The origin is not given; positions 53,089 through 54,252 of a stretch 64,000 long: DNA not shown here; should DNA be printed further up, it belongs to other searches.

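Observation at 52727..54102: Orphan two-gene unit (171-aa unknown + 287-aa mini-secretin-like exported protein) inserted between purB and purL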

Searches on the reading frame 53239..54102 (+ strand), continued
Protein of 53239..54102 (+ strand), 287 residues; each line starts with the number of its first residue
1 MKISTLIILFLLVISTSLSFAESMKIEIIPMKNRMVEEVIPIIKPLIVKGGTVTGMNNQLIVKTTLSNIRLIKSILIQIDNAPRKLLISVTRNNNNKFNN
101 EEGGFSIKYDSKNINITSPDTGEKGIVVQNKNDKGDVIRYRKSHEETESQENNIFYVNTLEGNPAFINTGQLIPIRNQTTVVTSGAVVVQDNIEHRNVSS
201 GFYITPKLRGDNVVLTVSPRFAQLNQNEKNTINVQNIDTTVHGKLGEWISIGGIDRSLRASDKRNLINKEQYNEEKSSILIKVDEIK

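Call 15: find_related_loci(query=A1, collection=genome_contigs, flank=7000)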
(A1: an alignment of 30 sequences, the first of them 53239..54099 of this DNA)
Query A1 (287 aa) in genome_contigs; peptide patterns used: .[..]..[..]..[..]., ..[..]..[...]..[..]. (x = any residue, [..] = any of these).
599 stretches matched a pattern (row limit reached: there are more); 546 encode a relative of the query (tblastn E <= 1e-3); the best 80 are kept; 80 distinct loci.
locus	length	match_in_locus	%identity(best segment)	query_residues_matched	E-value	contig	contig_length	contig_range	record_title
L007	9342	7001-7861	93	1-287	2e-169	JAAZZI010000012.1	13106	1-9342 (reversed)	MAG: Gammaproteobacteria bacterium isolate bin9s NODE_12_length_13106_cov_5.519347, whole genome shotgun sequence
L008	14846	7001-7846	80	6-287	5e-152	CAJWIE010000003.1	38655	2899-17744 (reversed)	MAG TPA_asm: uncultured Legionellales bacterium isolate ERR599132_bin.39_MetaBAT_v2.12.1_MAG genome assembly, contig: NO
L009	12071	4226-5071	70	6-287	3e-135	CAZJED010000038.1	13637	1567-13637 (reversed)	MAG TPA_asm: uncultured Enterobacteriaceae bacterium isolate SRP200020_co5_86 genome assembly, contig: NODE_7028_length_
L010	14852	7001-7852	73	2-287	1e-129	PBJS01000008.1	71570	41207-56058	MAG: Legionellales bacterium isolate SP289 80173, whole genome shotgun sequence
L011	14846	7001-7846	54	6-287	2e-94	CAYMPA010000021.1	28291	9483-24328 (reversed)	MAG TPA_asm: uncultured Enterobacteriaceae bacterium isolate binchicken_co275_158 genome assembly, contig: NODE_1902_len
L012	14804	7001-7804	50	20-287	2e-91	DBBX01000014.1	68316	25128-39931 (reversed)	MAG TPA_asm: Thiotrichaceae bacterium UBA973 UBA973_contig_857, whole genome shotgun sequence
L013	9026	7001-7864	51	2-287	3e-90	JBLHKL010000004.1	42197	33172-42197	MAG: Gammaproteobacteria bacterium isolate 3300054698_168 Ga0535670_0000908, whole genome shotgun sequence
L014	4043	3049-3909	48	1-287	4e-90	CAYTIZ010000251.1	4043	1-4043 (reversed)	MAG TPA_asm: uncultured Enterobacteriaceae bacterium isolate SRP215229_co1_1 genome assembly, contig: NODE_18095_length_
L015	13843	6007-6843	51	8-287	1e-89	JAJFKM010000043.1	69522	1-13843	MAG: Gammaproteobacteria bacterium isolate OFTM63 OFTM63_42, whole genome shotgun sequence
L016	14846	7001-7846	48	3-287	2e-88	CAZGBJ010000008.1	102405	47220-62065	MAG TPA_asm: uncultured Enterobacteriaceae bacterium isolate binchicken_co46_542 genome assembly, contig: NODE_275_lengt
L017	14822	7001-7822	50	14-287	2e-87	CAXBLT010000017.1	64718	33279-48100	MAG TPA_asm: uncultured Gammaproteobacteria bacterium isolate ERR2762121_binner13_Refined_69 genome assembly, contig: ER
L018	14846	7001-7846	43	6-287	6e-83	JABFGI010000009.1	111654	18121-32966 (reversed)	MAG: Proteobacteria bacterium isolate PRO17 c_000000000009, whole genome shotgun sequence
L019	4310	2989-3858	46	1-287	8e-82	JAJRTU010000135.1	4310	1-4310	MAG: Gammaproteobacteria bacterium isolate Dive96_bin10.122 k141_1615910, whole genome shotgun sequence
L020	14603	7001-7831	42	11-287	2e-79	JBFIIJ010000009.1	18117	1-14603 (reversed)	MAG: Gammaproteobacteria bacterium isolate Mix_sand11.2021.09.Z.47 k141_2115608_length_18117_cov_9.0008, whole genome sh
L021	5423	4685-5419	52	7-253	2e-78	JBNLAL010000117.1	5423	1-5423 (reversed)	MAG: Gammaproteobacteria bacterium isolate C2.bin.53.permissive NODE_117_length_5423_cov_2.635054, whole genome shotgun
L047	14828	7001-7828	34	2-287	4e-55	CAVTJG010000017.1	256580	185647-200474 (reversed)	MAG: uncultured beta proteobacterium isolate MFD05684.bin.1.75 genome assembly, contig: contig_53021, whole genome shotg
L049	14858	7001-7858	35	6-287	1e-52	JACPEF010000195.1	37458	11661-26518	MAG: Betaproteobacteria bacterium isolate NC_groundwater_328_Ag_B-0.1um_65_11 GD18-4_B1_scaffold_1089626, whole genome s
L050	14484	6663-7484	38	21-287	1e-51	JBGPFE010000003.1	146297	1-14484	MAG: Gammaproteobacteria bacterium isolate OBJ_0618_7090110_74 k141_5975477_length_146297_cov_55.8296, whole genome shot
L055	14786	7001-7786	33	3-286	7e-50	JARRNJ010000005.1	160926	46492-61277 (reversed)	MAG: Gammaproteobacteria bacterium isolate Spart_121_MAG scaffold_94, whole genome shotgun sequence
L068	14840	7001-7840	33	6-286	6e-47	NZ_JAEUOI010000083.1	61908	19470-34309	MAG: Propionivibrio sp. isolate new MAG-195 k141_2487600, whole genome shotgun sequence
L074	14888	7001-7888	33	1-287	5e-46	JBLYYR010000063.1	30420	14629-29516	MAG: Arenicellales bacterium isolate DBRS4.bin12 k97_180376, whole genome shotgun sequence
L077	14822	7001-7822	32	1-286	8e-46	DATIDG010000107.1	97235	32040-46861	MAG TPA_asm: Burkholderiales bacterium isolate SMAG_U16337 k141_2617242, whole genome shotgun sequence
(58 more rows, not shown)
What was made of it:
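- At least 546 stretches in the one-genome-per-species collection encode a relative (call 15).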

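Call 19: predict_structure(alignment_id=A1)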
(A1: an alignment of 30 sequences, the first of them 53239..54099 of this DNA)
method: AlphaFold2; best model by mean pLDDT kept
length: 287 residues; sequences in the alignment: 30
mean_pLDDT: 60.2   pTM: 0.46
mean pLDDT of the five models: 60.2, 59.9, 57.6, 57.2, 56.6
residues with pLDDT >= 90: 10; 70-90: 115; 50-70: 41; < 50: 121
segments of 3 or more residues with pLDDT < 50: 95-97, 99-152, 170-182, 186-197, 222-236, 253-276
pLDDT, mean of each block of 10 residues (from residue 1): 80 73 84 80 85 88 89 84 73 54 34 37 40 38 34 62 68 43 47 45 76 74 44 49 72 44 33 49 71
secondary structure, 60 per line:
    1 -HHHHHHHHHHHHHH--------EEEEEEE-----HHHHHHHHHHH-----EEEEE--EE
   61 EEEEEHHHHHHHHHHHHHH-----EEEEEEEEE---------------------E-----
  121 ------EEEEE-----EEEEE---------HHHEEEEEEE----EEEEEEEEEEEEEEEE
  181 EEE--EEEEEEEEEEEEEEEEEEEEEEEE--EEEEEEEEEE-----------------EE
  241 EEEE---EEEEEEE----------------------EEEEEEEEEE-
elements in order: H2-15 E24-30 H36-46 E52-56 E59-65 H66-79 E85-93 E127-131 E137-141 E154-160 E165-183 E186-209 E212-221 E239-244 E248-254 E277-286
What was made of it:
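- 53308..53487 (+): Single N1/N3-type 'Secretin_N' ring-building domain (residues 24-83), directly after the signal peptide. The AF2 model has pLDDT 80-89 here with a strand-helix-strand-strand-helix order (call 19).
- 53521..53694 (+): Region equivalent to the beta-lip (residues 95-152), unusually polar. AF2 confidence is below 50 in this region (call 19).
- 54067..54099 (+): Conserved C-terminal strand (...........). AF2 predicts a strand at residues 277-286 (call 19).
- On Secretin superfamily: The AF2 model is confident in this domain (call 19).
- The monomer AF2 model is only moderately confident (pLDDT 60, and below 50 in the lip and linker; call 19).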

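Call 23: search_solved_structures(query=A1, max_evalue=1, show_alignments=4)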
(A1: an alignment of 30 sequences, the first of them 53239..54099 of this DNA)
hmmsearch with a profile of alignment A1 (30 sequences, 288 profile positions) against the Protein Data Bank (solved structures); distinct sequences matched with E-value up to 1: 15.
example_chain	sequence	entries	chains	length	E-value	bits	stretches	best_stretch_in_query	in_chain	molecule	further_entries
5wln_G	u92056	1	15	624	2.7e-10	42.7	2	22-82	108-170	Type II secretion system protein D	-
5zdh_A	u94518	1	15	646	1.3e-07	34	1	148-259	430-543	Type II secretion system protein D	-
5w68_A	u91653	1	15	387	1e-06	31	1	148-259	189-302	Putative type II secretion protein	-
4ec5_A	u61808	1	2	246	2.3e-06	29.8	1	22-82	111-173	General secretion pathway protein D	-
4e9j_A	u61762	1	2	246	2.5e-06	29.8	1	22-82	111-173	General secretion pathway protein D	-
5ngi_A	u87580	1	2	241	2.5e-06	29.8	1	22-82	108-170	Type II secretion system protein D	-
5mp2_A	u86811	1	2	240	2.5e-06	29.7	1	22-82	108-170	Type II secretion system protein D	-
6i1x_A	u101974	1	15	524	3.1e-05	26.1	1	145-262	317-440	Type II secretion system protein D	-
3jc8_Qa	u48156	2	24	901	0.0016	20.5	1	19-90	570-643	PilQ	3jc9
6w6m_A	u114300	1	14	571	0.0054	18.8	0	144-263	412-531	Type IV pilus secretin PilQ family protein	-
7ofh_A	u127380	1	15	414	0.012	17.7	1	58-263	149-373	Virion export protein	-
3ezj_A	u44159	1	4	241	0.033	16.2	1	20-84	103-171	General secretion pathway protein GspD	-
9x0w_A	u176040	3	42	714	0.33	12.9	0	23-91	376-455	Fimbrial assembly protein PilQ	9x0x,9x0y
4ofk_A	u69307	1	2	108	0.42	12.6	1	165-197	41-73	Protein SYG-2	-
6ve2_A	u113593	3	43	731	0.6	12.1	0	23-91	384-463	Fimbrial assembly protein PilQ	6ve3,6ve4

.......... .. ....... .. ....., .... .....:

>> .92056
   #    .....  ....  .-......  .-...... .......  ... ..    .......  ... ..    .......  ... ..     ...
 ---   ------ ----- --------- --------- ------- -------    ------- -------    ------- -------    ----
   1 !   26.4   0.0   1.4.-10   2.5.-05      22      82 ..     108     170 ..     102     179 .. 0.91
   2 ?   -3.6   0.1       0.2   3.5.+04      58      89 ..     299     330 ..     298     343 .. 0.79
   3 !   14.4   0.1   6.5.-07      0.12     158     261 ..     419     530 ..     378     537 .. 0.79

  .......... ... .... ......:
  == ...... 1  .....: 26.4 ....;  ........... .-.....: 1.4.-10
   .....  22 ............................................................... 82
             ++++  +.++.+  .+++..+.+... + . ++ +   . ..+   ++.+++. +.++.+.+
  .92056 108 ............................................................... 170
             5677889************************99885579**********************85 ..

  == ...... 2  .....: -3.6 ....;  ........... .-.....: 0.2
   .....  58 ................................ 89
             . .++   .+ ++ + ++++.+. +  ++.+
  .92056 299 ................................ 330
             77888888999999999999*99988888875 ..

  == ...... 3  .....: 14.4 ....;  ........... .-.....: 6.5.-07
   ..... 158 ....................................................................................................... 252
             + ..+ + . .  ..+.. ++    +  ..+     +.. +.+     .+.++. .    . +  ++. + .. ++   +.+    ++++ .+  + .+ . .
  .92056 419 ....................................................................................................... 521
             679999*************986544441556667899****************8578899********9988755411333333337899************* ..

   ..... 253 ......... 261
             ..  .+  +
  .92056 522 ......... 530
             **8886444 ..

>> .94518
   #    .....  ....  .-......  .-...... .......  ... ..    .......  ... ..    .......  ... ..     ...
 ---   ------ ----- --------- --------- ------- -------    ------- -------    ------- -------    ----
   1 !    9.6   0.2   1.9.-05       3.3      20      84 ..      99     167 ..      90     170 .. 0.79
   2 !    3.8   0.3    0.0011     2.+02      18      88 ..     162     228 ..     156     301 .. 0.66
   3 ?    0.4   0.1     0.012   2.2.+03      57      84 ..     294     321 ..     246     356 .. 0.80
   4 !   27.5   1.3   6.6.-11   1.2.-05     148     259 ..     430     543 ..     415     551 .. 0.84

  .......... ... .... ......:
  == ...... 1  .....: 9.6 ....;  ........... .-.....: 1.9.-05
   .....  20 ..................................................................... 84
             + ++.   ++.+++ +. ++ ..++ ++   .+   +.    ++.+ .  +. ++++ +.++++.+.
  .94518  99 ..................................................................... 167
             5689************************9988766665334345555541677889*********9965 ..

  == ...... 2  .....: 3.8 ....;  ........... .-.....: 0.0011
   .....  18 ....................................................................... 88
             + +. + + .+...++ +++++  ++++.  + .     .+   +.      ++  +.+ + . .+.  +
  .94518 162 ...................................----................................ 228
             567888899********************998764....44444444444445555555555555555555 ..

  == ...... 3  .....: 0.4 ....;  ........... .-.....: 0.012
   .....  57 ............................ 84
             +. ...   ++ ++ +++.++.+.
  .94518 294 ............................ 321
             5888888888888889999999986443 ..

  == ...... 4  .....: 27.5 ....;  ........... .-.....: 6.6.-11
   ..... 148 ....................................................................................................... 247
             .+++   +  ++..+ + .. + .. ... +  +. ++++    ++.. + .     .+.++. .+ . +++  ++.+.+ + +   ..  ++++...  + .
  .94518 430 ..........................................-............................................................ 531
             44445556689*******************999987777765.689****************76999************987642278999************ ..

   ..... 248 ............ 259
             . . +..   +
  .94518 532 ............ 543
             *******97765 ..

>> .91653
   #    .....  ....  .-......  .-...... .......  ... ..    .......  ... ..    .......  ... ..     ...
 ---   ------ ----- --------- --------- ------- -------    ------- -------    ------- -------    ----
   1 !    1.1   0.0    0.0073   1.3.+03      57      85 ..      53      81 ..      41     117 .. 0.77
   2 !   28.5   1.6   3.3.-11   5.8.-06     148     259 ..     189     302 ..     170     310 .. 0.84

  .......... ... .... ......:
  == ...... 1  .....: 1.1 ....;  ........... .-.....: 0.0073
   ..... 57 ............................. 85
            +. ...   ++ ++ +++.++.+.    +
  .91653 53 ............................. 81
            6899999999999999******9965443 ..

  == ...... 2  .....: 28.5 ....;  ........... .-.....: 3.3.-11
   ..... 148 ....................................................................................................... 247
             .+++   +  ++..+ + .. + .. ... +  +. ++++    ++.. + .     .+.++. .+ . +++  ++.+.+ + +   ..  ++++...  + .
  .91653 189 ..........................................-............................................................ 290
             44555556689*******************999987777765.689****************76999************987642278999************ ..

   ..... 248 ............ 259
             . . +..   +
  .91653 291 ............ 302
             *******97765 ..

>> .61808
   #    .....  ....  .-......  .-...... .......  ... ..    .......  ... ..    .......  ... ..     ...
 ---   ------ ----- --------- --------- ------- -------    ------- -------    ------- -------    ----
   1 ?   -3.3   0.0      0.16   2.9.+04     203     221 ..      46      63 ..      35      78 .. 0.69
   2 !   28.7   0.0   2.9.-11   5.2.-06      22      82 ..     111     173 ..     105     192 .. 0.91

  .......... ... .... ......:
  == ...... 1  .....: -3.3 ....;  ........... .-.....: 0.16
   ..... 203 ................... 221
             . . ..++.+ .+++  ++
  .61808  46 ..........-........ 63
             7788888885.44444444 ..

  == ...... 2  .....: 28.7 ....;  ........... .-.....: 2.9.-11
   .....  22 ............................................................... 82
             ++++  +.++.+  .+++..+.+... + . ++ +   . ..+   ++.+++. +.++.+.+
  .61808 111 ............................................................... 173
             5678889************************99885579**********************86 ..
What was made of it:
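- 53308..53487 (+): The family profile hits the XcpQ N1 domain (108-170) at a whole-chain E-value of 2.7e-10 (call 23).
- On Secretin superfamily: The family profile hits the XcpQ chain at E = 2.7e-10, with its N1 domain as the best-matching stretch (call 23).
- Closest known: T2SS secretins GspD/PulD/XcpQ, and the engineered minimal PulD28-42/259-660. Same: The N-domain matches XcpQ N1 and the core matches GspD residues 430-543 (call 23).
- The family profile hits GspD, PilQ and pIV chains in the PDB (call 23).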

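Call 25: fold_search(model_id=the predicted structure, library=pdb)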
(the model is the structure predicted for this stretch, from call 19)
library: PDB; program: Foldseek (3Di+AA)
matches with E <= 10: 606; with E <= 0.001: 34
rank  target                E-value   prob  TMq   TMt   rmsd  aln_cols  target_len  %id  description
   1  5tcq_A                4.8e-08  1.00  0.32  0.28  27.3       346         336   12  Near-atomic resolution cryo-EM structure of the Salmonella SPI-1 type III secretion injectisome secretin InvG (released 2016-12-21)
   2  5tcr_A                4.8e-08  1.00  0.32  0.21  27.3       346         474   12  Atomic model of the Salmonella SPI-1 type III secretion injectisome basal body proteins InvG, PrgH, and PrgK (released 2016-12-21)
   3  7ah9_5N               5.6e-08  1.00  0.36  0.23  28.8       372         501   14  Substrate-engaged type 3 secretion system needle complex from Salmonella enterica typhimurium - SpaR state 1 (released 2021-03-17)
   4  6w6m_A                7.3e-08  1.00  0.37  0.28  28.9       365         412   17  Single particle cryoEM structure of V. cholerae Type IV competence pilus secretin PilQ (released 2020-10-14)
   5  7ah9_5E               8.5e-08  1.00  0.35  0.22  27.4       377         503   14  Substrate-engaged type 3 secretion system needle complex from Salmonella enterica typhimurium - SpaR state 1 (released 2021-03-17)
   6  6q14_B                1.1e-07  1.00  0.36  0.23  27.0       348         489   13  Structure of the Salmonella SPI-1 injectisome NC-base (released 2019-10-23)
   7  6pee_A                1.2e-07  1.00  0.36  0.31  27.0       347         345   13  InvG secretin domain beta-barrel from Salmonella SPI-1 injectisome NC-base (released 2019-10-23)
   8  6q14_A                1.2e-07  1.00  0.36  0.23  27.0       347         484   13  Structure of the Salmonella SPI-1 injectisome NC-base (released 2019-10-23)
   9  7ah9_5O               1.5e-07  1.00  0.36  0.23  27.2       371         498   13  Substrate-engaged type 3 secretion system needle complex from Salmonella enterica typhimurium - SpaR state 1 (released 2021-03-17)
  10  7ah9_5B               1.8e-07  1.00  0.36  0.23  27.2       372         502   13  Substrate-engaged type 3 secretion system needle complex from Salmonella enterica typhimurium - SpaR state 1 (released 2021-03-17)
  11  8axl_A                2.2e-07  1.00  0.37  0.34  28.2       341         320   14  Outer membrane secretin pore of the type 3 secretion system of Shigella flexneri (released 2023-03-01)
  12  5wq9_A                2.2e-07  1.00  0.35  0.22  29.9       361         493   12  CryoEM structure of type II secretion system secretin GspD G453A mutant in Vibrio cholerae (released 2016-12-28)
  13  5zdh_A                2.4e-07  1.00  0.38  0.24  26.3       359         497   15  CryoEM structure of ETEC Pilotin-Secretin AspS-GspD complex (released 2018-04-18)
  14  5wq8_A                3.0e-07  1.00  0.37  0.23  29.1       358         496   12  CryoEM structure of type II secretion system secretin GspD in Vibrio cholerae (released 2016-12-28)
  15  7ah9_5C               3.0e-07  1.00  0.36  0.23  28.7       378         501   12  Substrate-engaged type 3 secretion system needle complex from Salmonella enterica typhimurium - SpaR state 1 (released 2021-03-17)
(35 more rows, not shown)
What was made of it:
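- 53239..54102 (+): Mini-secretin gene (287 aa precursor, about 266 aa mature). All 34 Foldseek PDB hits at E <= 1e-3 are secretins (call 25).
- On Secretin superfamily: All 34 Foldseek PDB hits at E <= 1e-3 are secretins (InvG, PilQ, GspD, pIV, MxiD), best E = 4.8e-8 (call 25).
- All 34 significant Foldseek hits are secretins (call 25). The highest target-normalised TM-score in the Foldseek search is to f1 pIV (call 25).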

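Call 37: search_protein_families(library=padloc, proteins=[window:53239-54099:+], max_evalue=1)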
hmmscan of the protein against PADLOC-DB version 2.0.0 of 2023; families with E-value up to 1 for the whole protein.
window:53239-54099:+ (287 aa): 0 families

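Call 56: search_protein_representatives(alignment_id=A1)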
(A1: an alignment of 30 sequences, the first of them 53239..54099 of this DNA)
Query: 30 sequences, 288 profile positions. Proteins with E-value up to 0.001 (for the whole library): 4320; up to 1e-10: 1934; up to 1e-30: 802. The best 150 are listed.
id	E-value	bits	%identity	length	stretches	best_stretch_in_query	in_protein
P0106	8.6e-119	412.0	-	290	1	4-288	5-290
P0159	1.1e-106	372.3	-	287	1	7-287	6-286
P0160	3.4e-104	364.1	-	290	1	2-287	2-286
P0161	3.8e-104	363.9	-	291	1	5-288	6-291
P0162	1.4e-99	349.0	-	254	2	3-169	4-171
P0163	5.4e-95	333.9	-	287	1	7-288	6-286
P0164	1.0e-94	333.0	-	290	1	16-287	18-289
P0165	2.7e-90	318.5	-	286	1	9-287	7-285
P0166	1.8e-89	315.8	-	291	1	8-285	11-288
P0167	1.6e-88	312.6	-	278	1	7-288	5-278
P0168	2.5e-88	312.0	-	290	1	2-287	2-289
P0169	2.8e-87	308.6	-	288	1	15-287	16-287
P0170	8.3e-86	303.7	-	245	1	4-212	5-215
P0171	1.1e-84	300.0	-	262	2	135-287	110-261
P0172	8.7e-84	297.1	-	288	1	16-288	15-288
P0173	2.6e-80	285.7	-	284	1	10-286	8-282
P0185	2.0e-73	263.1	-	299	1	7-286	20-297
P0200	3.6e-70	252.4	-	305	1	6-287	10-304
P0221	2.4e-66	239.9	-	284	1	15-287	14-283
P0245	2.4e-62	226.7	-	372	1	9-287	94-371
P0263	1.4e-59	217.6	-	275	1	8-287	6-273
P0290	4.4e-57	209.5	-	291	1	17-287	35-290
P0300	1.8e-56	207.4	-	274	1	8-286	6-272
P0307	7.8e-56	205.4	-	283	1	7-287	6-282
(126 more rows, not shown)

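Call 57: list_cluster_members(proteins=[P0163, P0173, P0185, P0200, P0221, P0245, P0263, P0290, P0300, P0307])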
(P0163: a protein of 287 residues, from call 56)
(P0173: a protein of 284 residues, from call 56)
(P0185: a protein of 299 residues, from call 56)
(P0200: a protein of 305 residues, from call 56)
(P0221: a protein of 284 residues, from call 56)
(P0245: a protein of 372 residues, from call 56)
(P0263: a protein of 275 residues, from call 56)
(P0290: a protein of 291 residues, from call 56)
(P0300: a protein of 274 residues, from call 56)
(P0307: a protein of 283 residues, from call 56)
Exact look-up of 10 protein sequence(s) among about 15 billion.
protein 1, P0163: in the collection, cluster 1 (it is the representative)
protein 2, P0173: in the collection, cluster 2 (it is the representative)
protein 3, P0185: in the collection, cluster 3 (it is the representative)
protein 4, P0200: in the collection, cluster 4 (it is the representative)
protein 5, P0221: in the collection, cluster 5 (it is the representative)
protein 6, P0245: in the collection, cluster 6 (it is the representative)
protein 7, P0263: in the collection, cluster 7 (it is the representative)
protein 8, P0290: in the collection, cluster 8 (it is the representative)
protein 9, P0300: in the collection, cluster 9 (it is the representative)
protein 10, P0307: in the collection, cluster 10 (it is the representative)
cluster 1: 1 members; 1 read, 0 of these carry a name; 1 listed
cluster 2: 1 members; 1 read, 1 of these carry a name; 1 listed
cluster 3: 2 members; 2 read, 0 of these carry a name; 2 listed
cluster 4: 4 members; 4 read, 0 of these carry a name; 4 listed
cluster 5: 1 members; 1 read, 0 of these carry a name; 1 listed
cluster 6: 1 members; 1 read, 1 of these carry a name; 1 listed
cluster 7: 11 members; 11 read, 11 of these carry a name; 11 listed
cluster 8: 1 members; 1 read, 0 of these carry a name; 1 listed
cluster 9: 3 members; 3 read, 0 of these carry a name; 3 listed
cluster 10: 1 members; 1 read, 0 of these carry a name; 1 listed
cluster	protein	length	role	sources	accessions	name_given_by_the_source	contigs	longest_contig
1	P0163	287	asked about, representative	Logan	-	-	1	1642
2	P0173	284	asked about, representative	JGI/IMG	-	hypothetical protein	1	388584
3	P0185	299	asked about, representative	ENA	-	-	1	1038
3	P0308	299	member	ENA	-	-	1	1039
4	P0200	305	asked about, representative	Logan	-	-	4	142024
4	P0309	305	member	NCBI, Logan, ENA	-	-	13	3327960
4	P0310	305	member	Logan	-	-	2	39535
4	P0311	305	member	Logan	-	-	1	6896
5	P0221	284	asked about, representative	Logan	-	-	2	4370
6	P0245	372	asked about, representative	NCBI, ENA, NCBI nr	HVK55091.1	MAG TPA: hypothetical protein VM532_08695 [Burkholderiales bacterium] | hypothetical protein [Burkholderiales bacterium]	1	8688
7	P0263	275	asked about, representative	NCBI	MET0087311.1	MAG: secretin N-terminal domain-containing protein [Sedimenticola sp.]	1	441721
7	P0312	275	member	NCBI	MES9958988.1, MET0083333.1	MAG: secretin N-terminal domain-containing protein [Sedimenticola sp.]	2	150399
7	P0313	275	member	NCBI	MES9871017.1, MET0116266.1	MAG: secretin N-terminal domain-containing protein [Sedimenticola sp.]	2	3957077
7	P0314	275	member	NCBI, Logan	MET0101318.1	MAG: secretin N-terminal domain-containing protein [Sedimenticola sp.]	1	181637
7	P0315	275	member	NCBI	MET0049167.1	MAG: secretin N-terminal domain-containing protein [Sedimenticola sp.]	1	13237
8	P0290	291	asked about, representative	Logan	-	-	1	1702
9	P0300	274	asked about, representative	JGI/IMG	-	-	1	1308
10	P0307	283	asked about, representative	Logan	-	-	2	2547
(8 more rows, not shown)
